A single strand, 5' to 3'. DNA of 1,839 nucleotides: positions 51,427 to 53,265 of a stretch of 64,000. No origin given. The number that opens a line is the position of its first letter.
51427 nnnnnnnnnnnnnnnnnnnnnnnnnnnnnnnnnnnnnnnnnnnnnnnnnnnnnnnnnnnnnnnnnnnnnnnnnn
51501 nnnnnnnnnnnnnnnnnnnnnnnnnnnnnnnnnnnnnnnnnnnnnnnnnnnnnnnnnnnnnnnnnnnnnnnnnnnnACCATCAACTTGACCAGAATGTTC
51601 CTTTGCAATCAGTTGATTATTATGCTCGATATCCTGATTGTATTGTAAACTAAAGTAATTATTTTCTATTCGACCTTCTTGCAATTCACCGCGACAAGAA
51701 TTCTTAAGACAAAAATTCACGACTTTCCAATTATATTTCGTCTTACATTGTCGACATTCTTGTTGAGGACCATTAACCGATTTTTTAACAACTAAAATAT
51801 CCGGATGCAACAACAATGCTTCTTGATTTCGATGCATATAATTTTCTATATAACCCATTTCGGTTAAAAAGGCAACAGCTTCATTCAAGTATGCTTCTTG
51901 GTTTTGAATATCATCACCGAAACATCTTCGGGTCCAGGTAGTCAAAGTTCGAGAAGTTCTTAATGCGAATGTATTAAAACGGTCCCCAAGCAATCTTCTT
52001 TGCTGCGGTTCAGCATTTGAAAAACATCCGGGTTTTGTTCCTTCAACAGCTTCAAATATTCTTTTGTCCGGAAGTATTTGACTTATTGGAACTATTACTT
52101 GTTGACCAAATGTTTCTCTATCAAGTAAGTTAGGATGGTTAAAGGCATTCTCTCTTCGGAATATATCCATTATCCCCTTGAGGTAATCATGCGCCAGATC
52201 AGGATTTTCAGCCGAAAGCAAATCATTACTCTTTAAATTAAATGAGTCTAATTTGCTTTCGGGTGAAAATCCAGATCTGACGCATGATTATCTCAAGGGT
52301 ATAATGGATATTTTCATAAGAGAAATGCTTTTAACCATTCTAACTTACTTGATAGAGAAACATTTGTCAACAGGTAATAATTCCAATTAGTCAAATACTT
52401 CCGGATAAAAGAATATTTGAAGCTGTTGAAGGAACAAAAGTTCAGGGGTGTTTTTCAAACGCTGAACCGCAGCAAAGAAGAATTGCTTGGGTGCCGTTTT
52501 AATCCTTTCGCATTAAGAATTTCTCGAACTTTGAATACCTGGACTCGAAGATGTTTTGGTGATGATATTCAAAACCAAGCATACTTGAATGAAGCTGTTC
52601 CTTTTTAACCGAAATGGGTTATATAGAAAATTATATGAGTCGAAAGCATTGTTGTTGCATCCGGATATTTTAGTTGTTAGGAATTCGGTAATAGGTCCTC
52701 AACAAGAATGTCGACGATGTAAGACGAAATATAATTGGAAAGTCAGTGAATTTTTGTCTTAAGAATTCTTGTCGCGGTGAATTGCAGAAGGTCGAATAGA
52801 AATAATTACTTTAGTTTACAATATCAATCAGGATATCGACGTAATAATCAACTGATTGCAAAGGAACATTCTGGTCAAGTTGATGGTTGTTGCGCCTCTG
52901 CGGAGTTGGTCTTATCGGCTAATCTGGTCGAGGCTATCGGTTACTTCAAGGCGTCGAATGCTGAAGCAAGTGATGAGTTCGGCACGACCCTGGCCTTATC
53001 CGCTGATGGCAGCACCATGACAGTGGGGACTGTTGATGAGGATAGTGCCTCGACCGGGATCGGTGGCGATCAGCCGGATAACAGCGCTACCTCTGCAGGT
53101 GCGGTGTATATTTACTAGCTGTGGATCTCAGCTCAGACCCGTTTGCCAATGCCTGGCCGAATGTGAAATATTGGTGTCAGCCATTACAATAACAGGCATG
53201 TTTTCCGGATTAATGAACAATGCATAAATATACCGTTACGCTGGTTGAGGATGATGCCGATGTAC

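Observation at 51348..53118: Low-GC centre of the palindrome encodes two broken copies of an unrecognised protein with a Cys cluster and a single C-terminal FG-GAP-like repeat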

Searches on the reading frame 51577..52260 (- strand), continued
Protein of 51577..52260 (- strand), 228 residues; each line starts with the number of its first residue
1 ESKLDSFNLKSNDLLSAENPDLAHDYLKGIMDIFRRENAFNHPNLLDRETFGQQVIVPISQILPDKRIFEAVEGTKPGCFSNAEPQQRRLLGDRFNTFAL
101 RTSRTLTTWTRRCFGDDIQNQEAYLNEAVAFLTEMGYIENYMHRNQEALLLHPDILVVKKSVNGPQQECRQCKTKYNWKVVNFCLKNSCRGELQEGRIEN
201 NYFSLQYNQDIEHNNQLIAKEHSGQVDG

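Call 47: search_solved_structures(query=P0002, max_evalue=0.001)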
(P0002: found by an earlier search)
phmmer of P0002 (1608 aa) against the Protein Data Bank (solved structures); distinct sequences matched with E-value up to 0.001: 28.
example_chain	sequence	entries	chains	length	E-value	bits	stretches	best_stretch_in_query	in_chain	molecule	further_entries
9tu7_Y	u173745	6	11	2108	1.1e-52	182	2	39-308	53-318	DEAD/DEAH box helicase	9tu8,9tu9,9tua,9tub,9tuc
9wae_A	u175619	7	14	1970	3.5e-27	97.4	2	997-1076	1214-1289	Helicase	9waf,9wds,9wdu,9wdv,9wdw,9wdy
6znp_A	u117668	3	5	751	7.4e-21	76.5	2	83-284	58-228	Uncharacterized ATP-dependent helicase YprA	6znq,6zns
5v9x_A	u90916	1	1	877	4.9e-13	50.5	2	970-1042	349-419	ATP-dependent DNA helicase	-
7lhl_A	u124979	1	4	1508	2.1e-12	48.5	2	970-1042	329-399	ATP-dependent DNA helicase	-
1hv8_A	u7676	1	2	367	2.4e-09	38.3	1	978-1045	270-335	PUTATIVE ATP-DEPENDENT RNA HELICASE MJ0669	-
9b15_A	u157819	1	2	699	2.5e-08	34.9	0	86-170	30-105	ATP-dependent DNA helicase Hel308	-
5ivl_B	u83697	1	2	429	2.6e-07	31.5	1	987-1052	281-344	DEAD-box ATP-dependent RNA helicase CshA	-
2p6r_A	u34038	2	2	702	9.3e-07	29.7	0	86-170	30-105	afUHEL308 HELICASE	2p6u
3dkp_A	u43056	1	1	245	1.3e-06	29.3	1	78-165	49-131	Probable ATP-dependent RNA helicase DDX52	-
8c6j_CD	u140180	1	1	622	3.9e-06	27.7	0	976-1053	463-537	Probable ATP-dependent RNA helicase DDX41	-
8i9z_CW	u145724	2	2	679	1.3e-05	25.9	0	95-154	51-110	ATP-dependent RNA helicase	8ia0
4tyw_A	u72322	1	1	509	1.4e-05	25.8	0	973-1052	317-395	ATP-dependent RNA helicase MSS116, mitochondrial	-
4tyn_A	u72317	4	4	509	1.4e-05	25.8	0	973-1052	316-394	ATP-dependent RNA helicase MSS116, mitochondrial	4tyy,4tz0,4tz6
3sqx_A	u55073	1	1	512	1.5e-05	25.8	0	973-1052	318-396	ATP-dependent RNA helicase MSS116, mitochondrial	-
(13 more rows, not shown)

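Call 54: predict_structure(alignment_id=A1)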
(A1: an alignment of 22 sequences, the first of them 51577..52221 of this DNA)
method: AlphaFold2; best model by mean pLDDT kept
length: 215 residues; sequences in the alignment: 22
mean_pLDDT: 83.5   pTM: 0.79
mean pLDDT of the five models: 83.5, 82.8, 82.3, 82.2, 81.3
residues with pLDDT >= 90: 111; 70-90: 60; 50-70: 31; < 50: 13
segments of 3 or more residues with pLDDT < 50: 203-215
pLDDT, mean of each block of 10 residues (from residue 1): 93 96 93 88 84 63 90 90 93 95 89 97 96 95 73 87 92 91 71 57 44 35
secondary structure, 60 per line:
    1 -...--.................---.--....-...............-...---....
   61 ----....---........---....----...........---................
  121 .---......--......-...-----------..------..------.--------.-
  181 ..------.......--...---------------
elements in order: H7-23 H30-33 H35-49 H57-60 E65-68 H72-79 E83-86 H91-101 H105-121 E125-130 E133-138 H189-195
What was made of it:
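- On YprA-family defence helicase (ARMADA ArmC / Druantia DruE-like): The AF2 model is confident (call 54).
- The fragment is predicted to fold as a compact unit, with pLDDT 83.5 and pTM 0.79 (call 54).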

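Call 57: fold_search(model_id=the predicted structure, library=pdb)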
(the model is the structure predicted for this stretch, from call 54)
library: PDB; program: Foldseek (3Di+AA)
matches with E <= 10: 783; with E <= 0.001: 0
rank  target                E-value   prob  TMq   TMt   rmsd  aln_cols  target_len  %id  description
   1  1tbx_B                2.0e-01  0.54  0.16  0.34   5.7        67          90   13  Crystal structure of SSV1 F-93 (released 2004-07-13)
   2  1tbx_A                2.1e-01  0.47  0.13  0.28   8.9        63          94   14  Crystal structure of SSV1 F-93 (released 2004-07-13)
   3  8xu8_SK               2.2e-01  0.14  0.14  0.26  16.3       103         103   14  State 2c(S2c) of yeast 80S ribosome bound to compact eEF2 and 2 tRNAs during peptidyl transferation (released 2024-12-11)
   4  6juv_A                2.8e-01  0.23  0.15  0.17  15.2        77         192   13  Crytsal structure of ScpB derived from Pyrococcus yayanosii (released 2020-01-22)
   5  8cq7_M                3.6e-01  0.44  0.14  0.28   5.8        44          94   18  Crystal structure of phyllanthoside bound to the Candida albicans 80S ribosome (released 2024-09-11)
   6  3f6v                  3.8e-01  0.25  0.15  0.29  11.6        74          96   20  Crystal structure of Possible transcriptional regulator for arsenical resistance (released 2008-11-25)
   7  8c3a_CX               4.8e-01  0.47  0.13  0.26   3.4        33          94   18  Crystal structure of ailanthone bound to the Candida albicans 80S ribosome (released 2024-01-10)
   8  5fci_c0               4.8e-01  0.38  0.14  0.27   4.9        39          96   20  Structure of the vacant uL3 W255C mutant 80S yeast ribosome (released 2016-05-11)
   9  8c3a_M                4.8e-01  0.38  0.14  0.27   5.9        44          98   18  Crystal structure of ailanthone bound to the Candida albicans 80S ribosome (released 2024-01-10)
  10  5ndw_c0               4.8e-01  0.28  0.14  0.28   6.5        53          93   17  Crystal structure of aminoglycoside TC007 bound to the yeast 80S ribosome (released 2017-12-13)
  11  4u3m_c0               5.1e-01  0.44  0.12  0.23   3.3        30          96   23  Crystal structure of Anisomycin bound to the yeast 80S ribosome (released 2014-10-22)
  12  5lyb_c0               5.1e-01  0.33  0.12  0.24   5.0        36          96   22  Crystal structure of the S.cerevisiae 80S ribosome in complex with the A-site bound aminoacyl-tRNA analog ACCPmn (released 2016-11-23)
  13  8pnn_c0               5.1e-01  0.25  0.15  0.35   7.1        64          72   16  80S yeast ribosome in complex with Bromolissoclimide (released 2025-05-28)
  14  3zcn_A                5.1e-01  0.08  0.13  0.08  17.6       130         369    8  Fic protein from SHEWANELLA ONEIDENSIS in complex with ATP (released 2013-06-19)
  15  7r81_L2               5.4e-01  0.47  0.13  0.27   3.4        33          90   24  Structure of the translating Neurospora crassa ribosome arrested by cycloheximide (released 2021-12-01)
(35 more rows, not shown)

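Call 70: search_protein_families(library=padloc, proteins=[L081:3358-6177:+, L081:6183-9992:+, L081:14824-16941:+], max_evalue=1e-10)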
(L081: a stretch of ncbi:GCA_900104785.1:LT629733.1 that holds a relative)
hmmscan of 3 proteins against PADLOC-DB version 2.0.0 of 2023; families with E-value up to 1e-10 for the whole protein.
L081:3358-6177:+ (940 aa): 30 families (the best 25 are shown)
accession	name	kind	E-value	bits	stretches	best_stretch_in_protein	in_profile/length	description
PDLC02621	DrmD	-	5.5e-115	383.7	1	83-893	115-933/1040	DrmD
PDLC02572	DrmA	-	1.6e-78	262.7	1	89-836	114-873/1043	DrmA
PDLC02504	BrxHI|BrxHII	-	2.1e-77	259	1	42-841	57-824/971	BrxHII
PDLC00659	HmaA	-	2.5e-74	248.8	1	63-607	74-639/1176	SNF2 helicase / DEAD-box helicase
PDLC02853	DpdE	-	4.3e-74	248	1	3-620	6-642/985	DpdE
PDLC02500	BrxHI|BrxHII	-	4.3e-69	232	1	44-609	41-604/933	BrxHI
PDLC02633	DrmD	-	7.1e-67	224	1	89-591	121-642/839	DrmD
PDLC02632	DrmD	-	1.9e-65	219.6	1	88-590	118-637/662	DrmD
PDLC02620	DrmD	-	8.6e-60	200.7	1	87-618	93-617/1060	DrmD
PDLC02619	DrmD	-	4.5e-52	175.3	1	112-604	52-560/872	DrmD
PDLC02623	DrmD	-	2.7e-47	159.2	2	371-635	438-681/1040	DrmD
PDLC02840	DpdE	-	8.9e-45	151.4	2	423-592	501-668/1091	DpdE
PDLC02634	DrmD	-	1.3e-44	150.3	1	85-610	85-615/900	DrmD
PDLC02624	DrmD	-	8.3e-42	141.5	1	132-587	3-475/652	DrmD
PDLC02843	DpdE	-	3.1e-38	129.3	2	80-296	145-326/1091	DpdE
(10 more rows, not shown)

L081:6183-9992:+ (1270 aa): 18 families
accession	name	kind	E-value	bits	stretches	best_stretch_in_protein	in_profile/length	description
PDLC02643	DrmMI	-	1.6e-89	299.3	2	421-770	528-886/1347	DrmMI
PDLC02638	DrmMI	-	1.5e-66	223.2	2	422-765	528-884/935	DrmMI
PDLC03622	REase_MTase_IIG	-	6.2e-56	187.5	3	827-1164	955-1289/1524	Type IIG restriction enzyme-methyltransferase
PDLC03613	REase_MTase_IIG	-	1.9e-52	176.2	2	433-1175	451-1158/1250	Type IIG restriction enzyme-methyltransferase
PDLC03614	REase_MTase_IIG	-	6.9e-47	157.8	3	159-429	183-471/1584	Type IIG restriction enzyme-methyltransferase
PDLC03611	REase_MTase_IIG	-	7.8e-38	127.6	2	434-592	501-658/1532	Type IIG restriction enzyme-methyltransferase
PDLC03620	REase_MTase_IIG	-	1.8e-37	126.5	2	237-516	324-629/1378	Type IIG restriction enzyme-methyltransferase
PDLC03618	REase_MTase_IIG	-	3.2e-34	115.5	2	438-588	538-713/1429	Type IIG restriction enzyme-methyltransferase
PDLC02645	DrmMI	-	6.4e-32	108.6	1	524-590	647-715/772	DrmMI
PDLC02639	DrmMI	-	5.6e-31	105.6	1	447-653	247-449/803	DrmMI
PDLC03604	REase_MTase_IIG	-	1.2e-28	97.6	1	429-600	336-516/1011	Type IIG restriction enzyme-methyltransferase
PDLC02644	DrmMI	-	1.4e-24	84.1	1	431-588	47-229/988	DrmMI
PDLC03609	REase_MTase_IIG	-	2.5e-23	79.9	1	218-587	171-533/1066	Type IIG restriction enzyme-methyltransferase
PDLC02646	DrmMI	-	7.6e-21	71.9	1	525-589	35-99/792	DrmMI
PDLC03629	REase_MTase_IIG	-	4.3e-20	69.2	1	485-591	429-537/1182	Type IIG restriction enzyme-methyltransferase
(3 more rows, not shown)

L081:14824-16941:+ (706 aa): 18 families
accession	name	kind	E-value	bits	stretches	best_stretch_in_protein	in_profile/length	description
PDLC04154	HEC-06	-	1.1e-44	151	1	4-316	11-291/569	-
PDLC04157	HEC-06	-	2e-39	133.7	1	3-254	10-234/558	-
PDLC04155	HEC-06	-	4.7e-36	122.4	1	3-306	8-272/562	-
PDLC02687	Orf5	-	5.2e-36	122.5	1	12-314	14-283/543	Orf5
PDLC02695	Orf5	-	3.5e-31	106.3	1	6-260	9-260/601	Orf5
PDLC02700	Orf5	-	5.9e-27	92.6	1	9-254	5-224/555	Orf5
PDLC02691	Orf5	-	3.3e-26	90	1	5-404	8-372/579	Orf5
PDLC02693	Orf5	-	5.5e-25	86.4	1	16-278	9-236/543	Orf5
PDLC02701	Orf5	-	1.4e-23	81.3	1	5-351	8-334/596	Orf5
PDLC02698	Orf5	-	7.6e-18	62.5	0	6-102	9-91/573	Orf5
PDLC02786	SspE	-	7.7e-18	62.2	1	12-114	20-119/766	SspE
PDLC02686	Orf5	-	2.4e-17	60.7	0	5-255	8-239/566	Orf5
PDLC02692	Orf5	-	7.2e-17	59.3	1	16-255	8-215/558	Orf5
PDLC02689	Orf5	-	1e-13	48.7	0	15-106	18-92/558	Orf5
PDLC02792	SspE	-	3.4e-13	46.8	0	569-631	636-693/771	SspE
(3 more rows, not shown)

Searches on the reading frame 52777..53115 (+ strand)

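Call 68: search_protein_families(library=pfam, proteins=[L082:97-1884:+], max_evalue=0.01)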
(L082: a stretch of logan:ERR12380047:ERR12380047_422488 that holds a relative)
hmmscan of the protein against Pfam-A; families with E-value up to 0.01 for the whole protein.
L082:97-1884:+ (596 aa): 2 families
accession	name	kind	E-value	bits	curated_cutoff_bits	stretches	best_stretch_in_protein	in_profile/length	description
PF14312.12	FG-GAP_2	-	2.8e-35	120.7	23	5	465-527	1-49/49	FG-GAP repeat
PF09582.15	AnfO_nitrog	-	8.2e-06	25.7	30.3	0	164-192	7-35/190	Iron only nitrogenase protein AnfO (AnfO_nitrog)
